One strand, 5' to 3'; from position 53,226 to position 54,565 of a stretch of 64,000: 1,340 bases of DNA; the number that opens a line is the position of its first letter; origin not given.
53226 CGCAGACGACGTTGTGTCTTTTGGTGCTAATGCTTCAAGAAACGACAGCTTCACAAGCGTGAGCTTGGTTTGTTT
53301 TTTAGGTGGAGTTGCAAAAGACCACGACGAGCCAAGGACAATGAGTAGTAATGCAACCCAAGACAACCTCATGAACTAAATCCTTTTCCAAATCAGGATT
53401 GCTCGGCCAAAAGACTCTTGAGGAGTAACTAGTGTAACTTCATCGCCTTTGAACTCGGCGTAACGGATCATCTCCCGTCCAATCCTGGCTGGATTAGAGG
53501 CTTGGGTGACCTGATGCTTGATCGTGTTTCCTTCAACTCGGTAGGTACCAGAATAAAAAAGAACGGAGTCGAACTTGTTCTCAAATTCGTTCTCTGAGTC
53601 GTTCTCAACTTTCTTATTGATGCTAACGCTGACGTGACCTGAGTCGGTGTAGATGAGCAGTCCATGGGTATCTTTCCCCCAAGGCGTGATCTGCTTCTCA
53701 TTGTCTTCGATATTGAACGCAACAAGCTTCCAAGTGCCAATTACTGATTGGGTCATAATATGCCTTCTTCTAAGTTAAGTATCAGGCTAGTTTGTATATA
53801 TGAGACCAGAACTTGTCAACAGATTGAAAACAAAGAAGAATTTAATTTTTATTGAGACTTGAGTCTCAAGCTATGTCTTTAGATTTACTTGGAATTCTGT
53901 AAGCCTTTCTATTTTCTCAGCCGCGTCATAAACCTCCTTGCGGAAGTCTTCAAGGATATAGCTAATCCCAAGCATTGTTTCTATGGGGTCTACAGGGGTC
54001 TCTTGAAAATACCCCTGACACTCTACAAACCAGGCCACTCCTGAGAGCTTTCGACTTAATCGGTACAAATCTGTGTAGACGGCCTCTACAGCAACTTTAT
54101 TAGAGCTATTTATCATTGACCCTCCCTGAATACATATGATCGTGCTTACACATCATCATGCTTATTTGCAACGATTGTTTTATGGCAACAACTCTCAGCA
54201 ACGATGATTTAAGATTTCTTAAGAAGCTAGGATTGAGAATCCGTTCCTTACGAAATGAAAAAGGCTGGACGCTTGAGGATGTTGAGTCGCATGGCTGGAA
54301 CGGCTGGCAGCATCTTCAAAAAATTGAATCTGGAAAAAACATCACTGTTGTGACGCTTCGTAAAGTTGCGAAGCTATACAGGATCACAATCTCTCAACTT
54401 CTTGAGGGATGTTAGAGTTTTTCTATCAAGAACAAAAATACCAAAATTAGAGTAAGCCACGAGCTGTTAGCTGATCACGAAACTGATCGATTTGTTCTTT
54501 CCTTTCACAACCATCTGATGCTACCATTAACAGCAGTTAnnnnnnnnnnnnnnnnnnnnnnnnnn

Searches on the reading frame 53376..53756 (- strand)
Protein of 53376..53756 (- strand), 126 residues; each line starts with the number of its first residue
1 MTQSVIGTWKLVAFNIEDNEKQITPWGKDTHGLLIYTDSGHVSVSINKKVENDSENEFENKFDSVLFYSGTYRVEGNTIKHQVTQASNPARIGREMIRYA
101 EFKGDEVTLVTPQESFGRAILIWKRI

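Call 3: search_protein_families(library=pfam, proteins=[window:53376-53756:-], max_evalue=1)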
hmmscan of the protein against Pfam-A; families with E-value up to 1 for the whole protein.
window:53376-53756:- (126 aa): 4 families
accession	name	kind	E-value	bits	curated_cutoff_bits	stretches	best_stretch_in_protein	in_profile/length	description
PF13924.12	Lipocalin_5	-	7.5e-23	81.4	25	1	6-126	1-142/142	Lipocalin-like domain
PF25459.1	AIM3_BBC1_C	-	0.026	14.7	27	1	9-49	45-85/180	AIM3/BBC1 Cysteine proteinase-fold domain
PF13648.12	Lipocalin_4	-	0.027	15.8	22.4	1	6-84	2-70/89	Lipocalin-like domain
PF16138.10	DUF4846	-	0.11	12.4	37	1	13-86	89-159/239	Domain of unknown function (4846)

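Call 4: search_protein_families(library=padloc, proteins=[window:53376-53756:-], max_evalue=1)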
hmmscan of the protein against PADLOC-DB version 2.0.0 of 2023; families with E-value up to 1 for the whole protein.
window:53376-53756:- (126 aa): 0 families

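Call 5: search_protein_families(library=ncbifam, proteins=[window:53376-53756:-], max_evalue=1)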
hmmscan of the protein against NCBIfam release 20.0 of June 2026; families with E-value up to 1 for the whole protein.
window:53376-53756:- (126 aa): 1 family
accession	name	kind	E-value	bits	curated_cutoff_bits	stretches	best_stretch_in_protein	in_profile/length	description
TIGR03066.1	Gem_osc_para_1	paralog_domain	0.1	12.7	93.25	1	65-87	66-88/121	TIGR03066 family protein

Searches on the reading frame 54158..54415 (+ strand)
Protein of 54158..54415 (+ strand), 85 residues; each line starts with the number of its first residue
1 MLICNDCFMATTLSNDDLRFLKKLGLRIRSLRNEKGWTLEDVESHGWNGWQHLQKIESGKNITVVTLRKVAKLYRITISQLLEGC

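Call 3: search_protein_families(library=pfam, proteins=[window:54158-54415:+], max_evalue=1)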
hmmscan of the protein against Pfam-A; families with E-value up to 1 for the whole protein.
window:54158-54415:+ (85 aa): 5 families
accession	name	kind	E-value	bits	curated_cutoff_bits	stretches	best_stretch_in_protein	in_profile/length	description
PF01381.28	HTH_3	-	2e-07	31.4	23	1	28-80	1-54/55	Helix-turn-helix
PF12844.13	HTH_19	-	9e-06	25.9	30.2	1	27-83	3-60/64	Helix-turn-helix domain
PF13560.12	HTH_31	-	0.00056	20.6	27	1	24-76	2-56/64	Helix-turn-helix domain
PF13443.12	HTH_26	-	0.0082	16.8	22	1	27-83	1-59/63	Cro/C1-type HTH DNA-binding domain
PF09478.16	CBM49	-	0.045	14.5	23.4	1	10-64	22-75/80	Carbohydrate binding domain CBM49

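Call 4: search_protein_families(library=padloc, proteins=[window:54158-54415:+], max_evalue=1)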
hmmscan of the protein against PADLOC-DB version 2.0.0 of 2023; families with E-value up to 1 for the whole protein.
window:54158-54415:+ (85 aa): 3 families
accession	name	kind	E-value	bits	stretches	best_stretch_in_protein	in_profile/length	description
PDLC02926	HTH_VI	-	0.0033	15.6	1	24-82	2-61/92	-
PDLC04142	capH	-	0.011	14.8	1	22-82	5-66/103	capH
PDLC03943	RmrA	-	0.017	12.3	1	25-77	4-57/370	-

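Call 5: search_protein_families(library=ncbifam, proteins=[window:54158-54415:+], max_evalue=1)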
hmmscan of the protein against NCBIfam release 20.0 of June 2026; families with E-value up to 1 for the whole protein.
window:54158-54415:+ (85 aa): 7 families
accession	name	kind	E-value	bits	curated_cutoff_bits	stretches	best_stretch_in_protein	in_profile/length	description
NF006015.0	PRK08154.1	subfamily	3.1e-08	33.2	204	1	14-83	21-91/314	anaerobic benzoate catabolism transcriptional regulator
NF050110.1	TransRegBldD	equivalog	9e-06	25.5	250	1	20-83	5-71/162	transcriptional regulator BldD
NF047948.1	male_kill_WMK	equivalog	0.015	14.8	300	1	23-82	5-65/300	WO male-killing family protein Wmk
TIGR03070.1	couple_hipB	subfamily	0.023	14.6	71.65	1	22-73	1-50/58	type II toxin-antitoxin system Y4mF family antitoxin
NF007069.0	PRK09514.1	equivalog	0.052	13.5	143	1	12-81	12-75/141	Zn(2+)-responsive transcriptional regulator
NF041951.1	phage_RstR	subfamily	0.15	12.3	80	1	24-82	3-62/108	RstR family transcriptional repressor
TIGR00270.2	TIGR00270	equivalog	0.17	11.6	110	1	23-78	75-131/159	multiprotein bridging factor aMBF1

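Call 7: search_protein_families(library=phrogs, proteins=[window:54158-54415:+], max_evalue=1)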
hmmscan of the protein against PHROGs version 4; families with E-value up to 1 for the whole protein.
window:54158-54415:+ (85 aa): 6 families
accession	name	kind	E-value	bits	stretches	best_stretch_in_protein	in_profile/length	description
phrog_8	-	transcription regulation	2.3e-07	31.6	1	18-82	71-136/346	transcriptional regulator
phrog_3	-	transcription regulation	9.9e-06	26.6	1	19-83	84-147/430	transcriptional repressor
phrog_9908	-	DNA, RNA and nucleotide metabolism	7e-05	23.1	1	22-77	12-68/282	DNA binding protein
phrog_5823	-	transcription regulation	8.6e-05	22.8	1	23-82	6-67/404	transcriptional regulator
phrog_2439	-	transcription regulation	0.16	11.8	1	25-82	9-67/367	transcriptional regulator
phrog_7396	-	unknown function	0.24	12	1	14-79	6-75/227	-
